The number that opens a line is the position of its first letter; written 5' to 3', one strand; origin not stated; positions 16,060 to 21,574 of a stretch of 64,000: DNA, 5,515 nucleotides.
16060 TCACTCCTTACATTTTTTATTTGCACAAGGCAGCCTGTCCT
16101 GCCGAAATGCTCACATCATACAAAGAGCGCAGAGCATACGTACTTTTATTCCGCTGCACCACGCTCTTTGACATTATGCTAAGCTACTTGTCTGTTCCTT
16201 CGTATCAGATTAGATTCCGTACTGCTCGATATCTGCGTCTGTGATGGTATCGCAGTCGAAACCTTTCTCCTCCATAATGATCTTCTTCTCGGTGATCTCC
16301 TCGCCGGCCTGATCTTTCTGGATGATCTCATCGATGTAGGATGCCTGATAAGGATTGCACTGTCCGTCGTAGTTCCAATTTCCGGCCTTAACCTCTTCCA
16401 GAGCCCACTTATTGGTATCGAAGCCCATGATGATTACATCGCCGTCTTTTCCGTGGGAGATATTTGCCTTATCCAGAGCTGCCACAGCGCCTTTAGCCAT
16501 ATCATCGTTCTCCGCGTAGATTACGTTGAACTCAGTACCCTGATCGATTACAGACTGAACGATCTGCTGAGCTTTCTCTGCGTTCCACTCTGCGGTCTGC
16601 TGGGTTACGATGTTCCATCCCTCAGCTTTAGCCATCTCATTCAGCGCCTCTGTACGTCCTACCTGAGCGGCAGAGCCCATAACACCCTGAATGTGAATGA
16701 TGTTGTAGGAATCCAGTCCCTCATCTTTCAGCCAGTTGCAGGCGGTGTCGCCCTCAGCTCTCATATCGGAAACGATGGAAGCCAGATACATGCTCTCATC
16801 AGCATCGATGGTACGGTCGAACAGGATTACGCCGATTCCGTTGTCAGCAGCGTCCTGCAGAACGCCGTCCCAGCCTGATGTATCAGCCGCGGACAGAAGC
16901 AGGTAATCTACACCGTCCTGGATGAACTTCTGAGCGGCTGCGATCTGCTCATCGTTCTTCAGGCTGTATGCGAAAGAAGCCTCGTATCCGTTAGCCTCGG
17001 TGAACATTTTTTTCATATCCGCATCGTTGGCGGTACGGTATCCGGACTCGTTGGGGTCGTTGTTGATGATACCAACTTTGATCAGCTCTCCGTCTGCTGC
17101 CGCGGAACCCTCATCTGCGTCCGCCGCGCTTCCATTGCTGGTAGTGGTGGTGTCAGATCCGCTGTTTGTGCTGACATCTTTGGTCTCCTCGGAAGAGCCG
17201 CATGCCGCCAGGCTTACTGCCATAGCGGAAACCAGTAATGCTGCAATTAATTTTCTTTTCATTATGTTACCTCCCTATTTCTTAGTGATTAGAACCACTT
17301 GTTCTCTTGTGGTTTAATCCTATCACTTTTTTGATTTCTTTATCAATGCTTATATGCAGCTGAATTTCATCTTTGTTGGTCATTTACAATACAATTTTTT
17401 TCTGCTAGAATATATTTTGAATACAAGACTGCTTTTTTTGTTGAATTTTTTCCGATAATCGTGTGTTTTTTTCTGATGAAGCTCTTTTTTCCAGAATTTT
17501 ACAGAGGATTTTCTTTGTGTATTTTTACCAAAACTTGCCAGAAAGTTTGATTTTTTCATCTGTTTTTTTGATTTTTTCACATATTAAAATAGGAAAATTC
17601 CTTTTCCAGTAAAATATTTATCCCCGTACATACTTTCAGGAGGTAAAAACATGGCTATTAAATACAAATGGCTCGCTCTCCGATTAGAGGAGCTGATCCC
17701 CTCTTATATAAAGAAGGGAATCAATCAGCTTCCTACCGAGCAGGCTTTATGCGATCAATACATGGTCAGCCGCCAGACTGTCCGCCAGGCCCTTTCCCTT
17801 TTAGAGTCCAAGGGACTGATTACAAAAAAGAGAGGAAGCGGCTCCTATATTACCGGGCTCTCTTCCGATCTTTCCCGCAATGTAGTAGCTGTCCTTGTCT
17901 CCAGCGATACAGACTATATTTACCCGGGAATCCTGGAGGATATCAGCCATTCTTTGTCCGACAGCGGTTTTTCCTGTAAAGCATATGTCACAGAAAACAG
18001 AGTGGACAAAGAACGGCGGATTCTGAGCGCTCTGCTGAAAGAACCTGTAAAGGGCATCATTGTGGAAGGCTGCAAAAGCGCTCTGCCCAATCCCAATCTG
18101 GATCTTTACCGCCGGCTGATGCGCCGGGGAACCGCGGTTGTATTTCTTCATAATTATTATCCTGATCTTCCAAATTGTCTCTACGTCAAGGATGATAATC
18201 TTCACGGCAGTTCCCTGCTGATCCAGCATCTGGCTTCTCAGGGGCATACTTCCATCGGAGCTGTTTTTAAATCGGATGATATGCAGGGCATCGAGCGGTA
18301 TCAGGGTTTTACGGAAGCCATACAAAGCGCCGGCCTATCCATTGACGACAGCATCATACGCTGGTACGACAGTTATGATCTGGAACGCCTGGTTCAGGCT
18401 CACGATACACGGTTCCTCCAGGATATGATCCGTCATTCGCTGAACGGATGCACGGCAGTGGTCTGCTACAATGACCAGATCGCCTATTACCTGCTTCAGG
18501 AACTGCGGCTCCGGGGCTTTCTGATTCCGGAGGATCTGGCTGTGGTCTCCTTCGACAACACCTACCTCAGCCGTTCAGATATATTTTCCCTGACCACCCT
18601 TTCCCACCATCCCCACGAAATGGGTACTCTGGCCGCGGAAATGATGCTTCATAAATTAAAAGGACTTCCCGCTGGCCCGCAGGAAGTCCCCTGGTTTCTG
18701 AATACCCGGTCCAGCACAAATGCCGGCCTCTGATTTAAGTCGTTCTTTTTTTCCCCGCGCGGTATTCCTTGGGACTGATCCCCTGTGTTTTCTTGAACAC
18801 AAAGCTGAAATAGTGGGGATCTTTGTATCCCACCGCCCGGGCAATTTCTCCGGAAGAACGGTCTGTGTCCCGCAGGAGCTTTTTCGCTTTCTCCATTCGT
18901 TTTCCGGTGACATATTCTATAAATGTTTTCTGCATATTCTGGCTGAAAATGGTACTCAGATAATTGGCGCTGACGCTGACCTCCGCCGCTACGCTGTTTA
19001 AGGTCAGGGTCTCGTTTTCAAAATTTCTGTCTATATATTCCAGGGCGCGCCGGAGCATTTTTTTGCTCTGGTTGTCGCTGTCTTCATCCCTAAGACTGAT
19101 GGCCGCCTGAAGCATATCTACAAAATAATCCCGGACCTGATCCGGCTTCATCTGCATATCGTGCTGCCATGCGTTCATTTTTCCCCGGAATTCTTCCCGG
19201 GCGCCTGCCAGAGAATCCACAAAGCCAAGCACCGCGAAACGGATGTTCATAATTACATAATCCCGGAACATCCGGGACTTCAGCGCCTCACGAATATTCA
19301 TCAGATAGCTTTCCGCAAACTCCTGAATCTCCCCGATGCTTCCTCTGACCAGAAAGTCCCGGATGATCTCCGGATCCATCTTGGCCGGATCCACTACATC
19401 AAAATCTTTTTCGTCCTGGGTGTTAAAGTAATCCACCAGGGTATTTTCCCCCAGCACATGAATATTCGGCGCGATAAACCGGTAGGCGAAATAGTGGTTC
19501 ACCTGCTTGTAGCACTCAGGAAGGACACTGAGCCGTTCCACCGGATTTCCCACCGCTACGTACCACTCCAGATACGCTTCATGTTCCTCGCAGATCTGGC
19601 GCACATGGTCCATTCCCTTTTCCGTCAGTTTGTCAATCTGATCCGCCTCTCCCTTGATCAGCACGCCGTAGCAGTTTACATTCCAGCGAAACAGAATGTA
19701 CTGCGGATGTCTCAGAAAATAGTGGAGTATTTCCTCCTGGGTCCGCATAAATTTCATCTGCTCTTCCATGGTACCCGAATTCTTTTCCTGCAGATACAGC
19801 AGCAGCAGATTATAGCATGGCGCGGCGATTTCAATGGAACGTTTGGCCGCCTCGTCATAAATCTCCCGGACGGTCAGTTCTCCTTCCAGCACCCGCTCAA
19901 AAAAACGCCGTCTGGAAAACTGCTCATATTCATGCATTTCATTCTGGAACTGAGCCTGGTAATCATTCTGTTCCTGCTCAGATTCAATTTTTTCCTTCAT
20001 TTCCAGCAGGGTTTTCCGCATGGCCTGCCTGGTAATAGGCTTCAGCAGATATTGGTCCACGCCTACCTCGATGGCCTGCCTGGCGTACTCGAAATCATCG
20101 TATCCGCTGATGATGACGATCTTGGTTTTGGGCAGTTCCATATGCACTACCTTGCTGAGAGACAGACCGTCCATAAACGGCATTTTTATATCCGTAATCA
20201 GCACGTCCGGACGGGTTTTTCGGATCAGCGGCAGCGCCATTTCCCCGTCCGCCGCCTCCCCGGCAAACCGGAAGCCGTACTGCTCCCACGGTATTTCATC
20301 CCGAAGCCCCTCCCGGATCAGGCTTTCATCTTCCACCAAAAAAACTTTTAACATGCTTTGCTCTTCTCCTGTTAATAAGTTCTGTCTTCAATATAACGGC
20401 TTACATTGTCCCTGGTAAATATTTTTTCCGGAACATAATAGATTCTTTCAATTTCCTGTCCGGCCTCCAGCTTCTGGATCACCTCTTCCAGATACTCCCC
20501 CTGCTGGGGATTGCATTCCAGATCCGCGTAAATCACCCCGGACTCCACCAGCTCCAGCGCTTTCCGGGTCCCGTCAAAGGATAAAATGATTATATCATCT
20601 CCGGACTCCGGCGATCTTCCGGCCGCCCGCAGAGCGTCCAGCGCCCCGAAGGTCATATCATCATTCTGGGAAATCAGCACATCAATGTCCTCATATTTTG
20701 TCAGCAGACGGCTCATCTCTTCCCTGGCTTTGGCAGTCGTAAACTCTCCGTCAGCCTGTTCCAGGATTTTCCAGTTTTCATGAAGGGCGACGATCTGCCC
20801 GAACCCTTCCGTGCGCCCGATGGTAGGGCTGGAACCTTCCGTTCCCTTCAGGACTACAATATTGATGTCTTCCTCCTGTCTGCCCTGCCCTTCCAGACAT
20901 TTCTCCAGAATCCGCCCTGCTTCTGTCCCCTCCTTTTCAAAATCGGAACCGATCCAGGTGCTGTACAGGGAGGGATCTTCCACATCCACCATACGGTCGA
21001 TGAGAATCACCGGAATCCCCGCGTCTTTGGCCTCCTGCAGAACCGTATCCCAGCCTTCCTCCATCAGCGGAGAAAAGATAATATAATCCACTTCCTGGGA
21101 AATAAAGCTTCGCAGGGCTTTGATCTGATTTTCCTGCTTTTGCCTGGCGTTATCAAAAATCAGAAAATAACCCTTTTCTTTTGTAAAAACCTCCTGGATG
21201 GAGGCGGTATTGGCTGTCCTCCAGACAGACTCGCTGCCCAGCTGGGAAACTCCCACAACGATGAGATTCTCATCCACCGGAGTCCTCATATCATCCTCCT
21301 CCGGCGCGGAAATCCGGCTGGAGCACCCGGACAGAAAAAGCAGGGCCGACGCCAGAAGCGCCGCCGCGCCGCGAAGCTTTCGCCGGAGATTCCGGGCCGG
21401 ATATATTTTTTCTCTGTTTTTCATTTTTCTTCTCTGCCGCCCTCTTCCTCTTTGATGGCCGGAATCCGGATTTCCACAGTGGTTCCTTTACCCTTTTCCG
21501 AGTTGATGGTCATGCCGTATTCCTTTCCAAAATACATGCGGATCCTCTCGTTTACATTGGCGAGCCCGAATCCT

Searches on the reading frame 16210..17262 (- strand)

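Call 73: search_protein_families(library=pfam, proteins=[window:16210-17262:-], max_evalue=0.0001)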
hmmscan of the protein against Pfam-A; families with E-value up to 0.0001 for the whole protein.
window:16210-17262:- (350 aa): 2 families
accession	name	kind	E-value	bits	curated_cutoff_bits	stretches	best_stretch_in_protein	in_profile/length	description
PF13407.12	Peripla_BP_4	-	2.2e-32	113.1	35.1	1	63-307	1-242/258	Periplasmic binding protein domain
PF00532.27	Peripla_BP_1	-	5.5e-09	36.3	22.2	1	102-277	41-216/281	Periplasmic binding proteins and sugar binding domain of LacI family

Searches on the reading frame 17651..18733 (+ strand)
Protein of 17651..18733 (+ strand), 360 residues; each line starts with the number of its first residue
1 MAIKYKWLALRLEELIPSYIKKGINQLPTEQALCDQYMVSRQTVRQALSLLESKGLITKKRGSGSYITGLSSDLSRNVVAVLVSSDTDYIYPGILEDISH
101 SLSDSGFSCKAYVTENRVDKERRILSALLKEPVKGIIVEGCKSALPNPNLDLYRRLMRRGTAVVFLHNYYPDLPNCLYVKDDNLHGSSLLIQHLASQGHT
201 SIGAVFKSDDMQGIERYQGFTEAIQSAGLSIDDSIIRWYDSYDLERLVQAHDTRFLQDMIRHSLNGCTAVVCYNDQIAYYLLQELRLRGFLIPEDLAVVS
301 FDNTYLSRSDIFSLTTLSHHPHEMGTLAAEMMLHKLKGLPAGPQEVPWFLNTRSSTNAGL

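Call 73: search_protein_families(library=pfam, proteins=[window:17651-18733:+], max_evalue=0.0001)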
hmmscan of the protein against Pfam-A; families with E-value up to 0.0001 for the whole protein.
window:17651-18733:+ (360 aa): 6 families
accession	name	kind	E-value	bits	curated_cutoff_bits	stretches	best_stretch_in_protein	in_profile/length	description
PF13377.12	Peripla_BP_3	-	3.2e-28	99.3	26.5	1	191-356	1-167/167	Periplasmic binding protein-like domain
PF00392.27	GntR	-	1.4e-13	50.7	27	1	9-67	6-64/64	Bacterial regulatory proteins, gntR family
PF00532.27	Peripla_BP_1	-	3.9e-13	49.9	22.2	1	78-336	3-261/281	Periplasmic binding proteins and sugar binding domain of LacI family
PF13407.12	Peripla_BP_4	-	1.1e-05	25.5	35.1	1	102-338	24-256/258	Periplasmic binding protein domain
PF08279.18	HTH_11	-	4.6e-05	23.7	25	0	31-64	19-53/55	HTH domain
PF08220.18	HTH_DeoR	-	0.0001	22.4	21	0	31-63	18-50/57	DeoR-like helix-turn-helix domain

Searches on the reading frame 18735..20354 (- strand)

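Call 73: search_protein_families(library=pfam, proteins=[window:18735-20354:-], max_evalue=0.0001)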
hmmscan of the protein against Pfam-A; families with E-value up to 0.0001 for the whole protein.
window:18735-20354:- (539 aa): 3 families
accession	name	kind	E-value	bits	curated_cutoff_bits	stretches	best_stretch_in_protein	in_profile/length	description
PF00072.30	Response_reg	-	2.1e-23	83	30.2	1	4-115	1-109/111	Response regulator receiver domain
PF12833.13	HTH_18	-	2e-20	73.3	33.6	1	456-533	2-79/80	Helix-turn-helix domain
PF00165.29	HTH_AraC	-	6.1e-16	58.6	26.6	2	502-532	12-41/42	Bacterial regulatory helix-turn-helix proteins, AraC family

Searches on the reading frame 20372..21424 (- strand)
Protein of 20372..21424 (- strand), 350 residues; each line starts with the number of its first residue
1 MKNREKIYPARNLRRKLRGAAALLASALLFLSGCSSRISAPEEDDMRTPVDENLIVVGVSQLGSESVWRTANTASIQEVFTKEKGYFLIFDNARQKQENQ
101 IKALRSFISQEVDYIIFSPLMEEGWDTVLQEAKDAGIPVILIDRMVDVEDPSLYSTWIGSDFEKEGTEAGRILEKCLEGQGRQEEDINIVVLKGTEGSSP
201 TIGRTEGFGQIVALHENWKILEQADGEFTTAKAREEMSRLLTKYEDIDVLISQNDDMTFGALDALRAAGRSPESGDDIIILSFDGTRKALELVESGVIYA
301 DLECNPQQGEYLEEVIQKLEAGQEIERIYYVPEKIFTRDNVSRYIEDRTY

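Call 73: search_protein_families(library=pfam, proteins=[window:20372-21424:-], max_evalue=0.0001)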
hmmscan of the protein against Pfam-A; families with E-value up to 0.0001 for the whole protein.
window:20372-21424:- (350 aa): 2 families
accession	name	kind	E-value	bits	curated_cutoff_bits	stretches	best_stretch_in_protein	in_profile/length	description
PF13407.12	Peripla_BP_4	-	3.2e-41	142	35.1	1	65-301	9-234/258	Periplasmic binding protein domain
PF00532.27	Peripla_BP_1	-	3.4e-13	50.2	22.2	1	64-287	12-224/281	Periplasmic binding proteins and sugar binding domain of LacI family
